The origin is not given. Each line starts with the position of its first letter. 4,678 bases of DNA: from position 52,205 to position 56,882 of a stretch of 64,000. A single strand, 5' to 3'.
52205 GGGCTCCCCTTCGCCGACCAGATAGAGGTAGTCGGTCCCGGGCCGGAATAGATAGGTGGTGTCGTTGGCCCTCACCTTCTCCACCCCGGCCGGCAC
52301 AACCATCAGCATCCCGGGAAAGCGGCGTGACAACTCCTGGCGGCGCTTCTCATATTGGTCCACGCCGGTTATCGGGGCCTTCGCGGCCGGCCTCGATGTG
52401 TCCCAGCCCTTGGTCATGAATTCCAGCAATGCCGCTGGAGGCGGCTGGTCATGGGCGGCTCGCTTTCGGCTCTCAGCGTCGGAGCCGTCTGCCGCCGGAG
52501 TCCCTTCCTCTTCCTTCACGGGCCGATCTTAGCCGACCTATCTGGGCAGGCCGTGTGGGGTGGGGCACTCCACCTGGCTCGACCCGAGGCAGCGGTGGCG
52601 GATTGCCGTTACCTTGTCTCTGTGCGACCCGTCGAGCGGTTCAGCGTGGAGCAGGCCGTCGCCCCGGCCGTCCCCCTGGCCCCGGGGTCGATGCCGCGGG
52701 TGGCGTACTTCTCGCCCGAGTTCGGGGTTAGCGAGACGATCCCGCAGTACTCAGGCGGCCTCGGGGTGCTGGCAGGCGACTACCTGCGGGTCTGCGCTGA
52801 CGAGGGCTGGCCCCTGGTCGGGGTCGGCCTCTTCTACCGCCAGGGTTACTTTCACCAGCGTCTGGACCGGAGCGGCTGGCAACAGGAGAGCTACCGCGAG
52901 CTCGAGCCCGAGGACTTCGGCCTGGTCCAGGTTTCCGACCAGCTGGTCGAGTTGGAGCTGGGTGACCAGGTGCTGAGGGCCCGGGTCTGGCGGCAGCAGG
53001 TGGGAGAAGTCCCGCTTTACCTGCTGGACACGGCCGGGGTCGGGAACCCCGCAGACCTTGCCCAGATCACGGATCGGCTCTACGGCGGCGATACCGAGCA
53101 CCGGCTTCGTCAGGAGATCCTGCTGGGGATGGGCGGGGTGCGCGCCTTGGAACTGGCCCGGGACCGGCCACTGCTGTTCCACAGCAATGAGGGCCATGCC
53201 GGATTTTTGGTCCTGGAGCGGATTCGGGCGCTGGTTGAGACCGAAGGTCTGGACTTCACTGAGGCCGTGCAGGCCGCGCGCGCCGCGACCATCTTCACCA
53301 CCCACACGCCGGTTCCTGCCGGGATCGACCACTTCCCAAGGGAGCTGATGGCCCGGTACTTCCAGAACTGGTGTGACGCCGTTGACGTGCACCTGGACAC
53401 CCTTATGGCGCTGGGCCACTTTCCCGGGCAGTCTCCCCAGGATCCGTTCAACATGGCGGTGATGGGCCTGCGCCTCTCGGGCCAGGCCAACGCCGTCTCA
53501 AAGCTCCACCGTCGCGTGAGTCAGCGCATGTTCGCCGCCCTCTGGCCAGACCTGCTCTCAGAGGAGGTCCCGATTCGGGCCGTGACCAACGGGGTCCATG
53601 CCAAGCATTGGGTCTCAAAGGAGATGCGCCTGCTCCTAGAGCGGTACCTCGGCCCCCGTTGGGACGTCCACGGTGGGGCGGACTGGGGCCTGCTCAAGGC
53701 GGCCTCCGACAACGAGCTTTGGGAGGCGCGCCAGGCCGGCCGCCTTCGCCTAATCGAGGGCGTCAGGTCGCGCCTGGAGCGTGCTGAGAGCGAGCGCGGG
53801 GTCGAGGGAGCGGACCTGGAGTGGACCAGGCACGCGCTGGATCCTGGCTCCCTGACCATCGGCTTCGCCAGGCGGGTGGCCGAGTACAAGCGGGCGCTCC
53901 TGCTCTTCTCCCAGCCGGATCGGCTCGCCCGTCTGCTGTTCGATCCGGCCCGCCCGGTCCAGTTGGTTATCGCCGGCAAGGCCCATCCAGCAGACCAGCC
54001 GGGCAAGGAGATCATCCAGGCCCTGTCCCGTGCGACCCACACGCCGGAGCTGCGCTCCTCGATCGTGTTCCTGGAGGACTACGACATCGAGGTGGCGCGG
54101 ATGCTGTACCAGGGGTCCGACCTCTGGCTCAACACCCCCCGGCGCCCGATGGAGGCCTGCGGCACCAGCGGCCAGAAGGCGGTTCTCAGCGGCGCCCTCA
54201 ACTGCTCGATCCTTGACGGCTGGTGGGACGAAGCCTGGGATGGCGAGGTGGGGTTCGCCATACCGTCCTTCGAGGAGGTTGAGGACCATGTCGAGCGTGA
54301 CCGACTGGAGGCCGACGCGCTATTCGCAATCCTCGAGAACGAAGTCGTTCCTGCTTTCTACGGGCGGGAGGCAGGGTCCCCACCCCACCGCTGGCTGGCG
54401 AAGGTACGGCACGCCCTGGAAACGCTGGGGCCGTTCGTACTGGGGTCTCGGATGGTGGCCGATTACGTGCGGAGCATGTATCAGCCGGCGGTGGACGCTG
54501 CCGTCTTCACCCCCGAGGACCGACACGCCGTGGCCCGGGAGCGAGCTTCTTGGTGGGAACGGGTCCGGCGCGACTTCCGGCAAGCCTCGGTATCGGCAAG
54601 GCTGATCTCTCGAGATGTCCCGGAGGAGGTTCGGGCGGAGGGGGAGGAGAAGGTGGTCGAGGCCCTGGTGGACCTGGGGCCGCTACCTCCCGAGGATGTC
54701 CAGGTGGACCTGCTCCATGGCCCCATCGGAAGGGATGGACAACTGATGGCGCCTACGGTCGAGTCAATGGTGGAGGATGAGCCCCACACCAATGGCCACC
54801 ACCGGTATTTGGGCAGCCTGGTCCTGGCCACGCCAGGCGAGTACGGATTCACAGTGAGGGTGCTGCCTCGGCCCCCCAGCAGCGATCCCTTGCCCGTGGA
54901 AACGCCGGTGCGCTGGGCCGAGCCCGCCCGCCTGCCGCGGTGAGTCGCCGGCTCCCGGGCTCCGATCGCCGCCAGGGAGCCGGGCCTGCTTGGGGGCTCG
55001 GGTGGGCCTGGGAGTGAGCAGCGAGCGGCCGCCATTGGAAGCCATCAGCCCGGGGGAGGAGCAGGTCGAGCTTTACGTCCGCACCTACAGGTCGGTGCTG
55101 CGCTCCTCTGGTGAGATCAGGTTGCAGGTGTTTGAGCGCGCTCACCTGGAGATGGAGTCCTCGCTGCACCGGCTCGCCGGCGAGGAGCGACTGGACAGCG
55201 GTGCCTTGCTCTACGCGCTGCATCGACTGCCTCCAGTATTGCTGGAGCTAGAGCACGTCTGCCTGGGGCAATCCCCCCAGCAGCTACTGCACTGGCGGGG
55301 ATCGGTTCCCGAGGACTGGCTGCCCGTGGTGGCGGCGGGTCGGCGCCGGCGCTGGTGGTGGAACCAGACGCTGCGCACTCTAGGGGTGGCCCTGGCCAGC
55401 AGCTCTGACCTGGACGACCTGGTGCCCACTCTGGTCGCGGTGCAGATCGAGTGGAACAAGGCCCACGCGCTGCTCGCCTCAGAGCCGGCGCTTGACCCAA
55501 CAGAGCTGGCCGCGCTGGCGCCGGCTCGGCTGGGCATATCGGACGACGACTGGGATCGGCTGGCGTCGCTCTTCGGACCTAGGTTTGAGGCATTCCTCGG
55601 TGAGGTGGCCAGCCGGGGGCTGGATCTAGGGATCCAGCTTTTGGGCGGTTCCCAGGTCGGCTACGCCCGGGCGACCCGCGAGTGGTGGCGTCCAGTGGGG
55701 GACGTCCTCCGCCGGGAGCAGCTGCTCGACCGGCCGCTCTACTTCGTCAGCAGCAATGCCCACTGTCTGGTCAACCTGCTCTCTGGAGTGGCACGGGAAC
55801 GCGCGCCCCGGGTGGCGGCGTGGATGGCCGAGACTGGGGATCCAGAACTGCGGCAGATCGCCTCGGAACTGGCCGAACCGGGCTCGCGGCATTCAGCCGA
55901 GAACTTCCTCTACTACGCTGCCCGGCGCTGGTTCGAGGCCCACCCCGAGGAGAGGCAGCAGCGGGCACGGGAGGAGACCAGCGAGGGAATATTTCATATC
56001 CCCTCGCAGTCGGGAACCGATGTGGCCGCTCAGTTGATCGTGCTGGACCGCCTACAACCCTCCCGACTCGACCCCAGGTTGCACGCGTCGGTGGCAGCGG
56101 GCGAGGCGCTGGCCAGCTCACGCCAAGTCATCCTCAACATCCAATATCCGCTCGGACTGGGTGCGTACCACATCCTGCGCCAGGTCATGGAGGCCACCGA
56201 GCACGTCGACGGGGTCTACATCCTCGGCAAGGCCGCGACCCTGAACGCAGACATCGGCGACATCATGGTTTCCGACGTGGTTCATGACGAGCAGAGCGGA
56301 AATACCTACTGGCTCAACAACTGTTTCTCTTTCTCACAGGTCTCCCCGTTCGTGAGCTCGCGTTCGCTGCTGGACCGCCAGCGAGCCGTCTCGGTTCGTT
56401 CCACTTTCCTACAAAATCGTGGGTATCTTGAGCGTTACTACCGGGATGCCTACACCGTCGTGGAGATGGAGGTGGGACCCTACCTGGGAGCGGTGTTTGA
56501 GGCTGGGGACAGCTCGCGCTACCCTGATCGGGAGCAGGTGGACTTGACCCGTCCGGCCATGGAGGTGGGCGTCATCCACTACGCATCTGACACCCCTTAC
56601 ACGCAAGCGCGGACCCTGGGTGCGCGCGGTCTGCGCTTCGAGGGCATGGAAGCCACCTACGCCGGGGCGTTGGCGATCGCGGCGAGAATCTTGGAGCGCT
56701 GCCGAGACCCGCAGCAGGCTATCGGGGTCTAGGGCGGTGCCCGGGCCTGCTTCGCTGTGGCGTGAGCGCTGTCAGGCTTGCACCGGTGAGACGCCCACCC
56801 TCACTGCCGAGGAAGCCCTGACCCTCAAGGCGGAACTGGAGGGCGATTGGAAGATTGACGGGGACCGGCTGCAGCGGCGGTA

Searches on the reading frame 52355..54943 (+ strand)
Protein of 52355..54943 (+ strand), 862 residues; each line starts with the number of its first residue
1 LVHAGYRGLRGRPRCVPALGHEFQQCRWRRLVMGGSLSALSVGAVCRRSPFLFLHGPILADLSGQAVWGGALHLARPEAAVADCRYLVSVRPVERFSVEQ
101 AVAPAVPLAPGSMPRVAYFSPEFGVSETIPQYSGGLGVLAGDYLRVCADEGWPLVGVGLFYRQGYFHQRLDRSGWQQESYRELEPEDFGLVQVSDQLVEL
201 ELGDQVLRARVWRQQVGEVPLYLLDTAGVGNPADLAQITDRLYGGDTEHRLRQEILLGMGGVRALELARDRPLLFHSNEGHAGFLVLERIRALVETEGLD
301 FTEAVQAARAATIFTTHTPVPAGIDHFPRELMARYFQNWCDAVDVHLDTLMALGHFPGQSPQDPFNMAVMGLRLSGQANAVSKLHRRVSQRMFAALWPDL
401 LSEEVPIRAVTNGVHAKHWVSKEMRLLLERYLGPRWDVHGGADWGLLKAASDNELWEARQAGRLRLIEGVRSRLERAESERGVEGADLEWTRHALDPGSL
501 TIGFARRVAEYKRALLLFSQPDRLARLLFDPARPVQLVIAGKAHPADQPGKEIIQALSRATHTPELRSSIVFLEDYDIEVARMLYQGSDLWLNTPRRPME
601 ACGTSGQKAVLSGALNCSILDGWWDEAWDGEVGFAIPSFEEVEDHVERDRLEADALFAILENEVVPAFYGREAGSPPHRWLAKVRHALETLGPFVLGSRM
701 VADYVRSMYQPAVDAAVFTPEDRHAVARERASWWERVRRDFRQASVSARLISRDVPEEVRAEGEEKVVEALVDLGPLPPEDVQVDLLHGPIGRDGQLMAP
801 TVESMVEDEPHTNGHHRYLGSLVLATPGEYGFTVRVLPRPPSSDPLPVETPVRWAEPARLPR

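Call 73: search_protein_families(library=pfam, proteins=[window:52355-54943:+], max_evalue=0.001)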
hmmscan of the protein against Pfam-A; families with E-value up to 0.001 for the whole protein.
window:52355-54943:+ (862 aa): 1 family
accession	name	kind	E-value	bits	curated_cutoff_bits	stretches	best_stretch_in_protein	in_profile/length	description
PF00343.26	Phosphorylase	-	1.7e-27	96.5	27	2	275-622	220-579/713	Carbohydrate phosphorylase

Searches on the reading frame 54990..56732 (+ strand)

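Call 73: search_protein_families(library=pfam, proteins=[window:54990-56732:+], max_evalue=0.001)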
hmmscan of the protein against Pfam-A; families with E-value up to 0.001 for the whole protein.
window:54990-56732:+ (580 aa): 1 family
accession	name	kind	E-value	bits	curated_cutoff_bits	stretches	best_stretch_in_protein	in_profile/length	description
PF21850.2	DUF6909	-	1.3e-181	605.1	27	1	45-569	1-535/535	Family of unknown function (DUF6909)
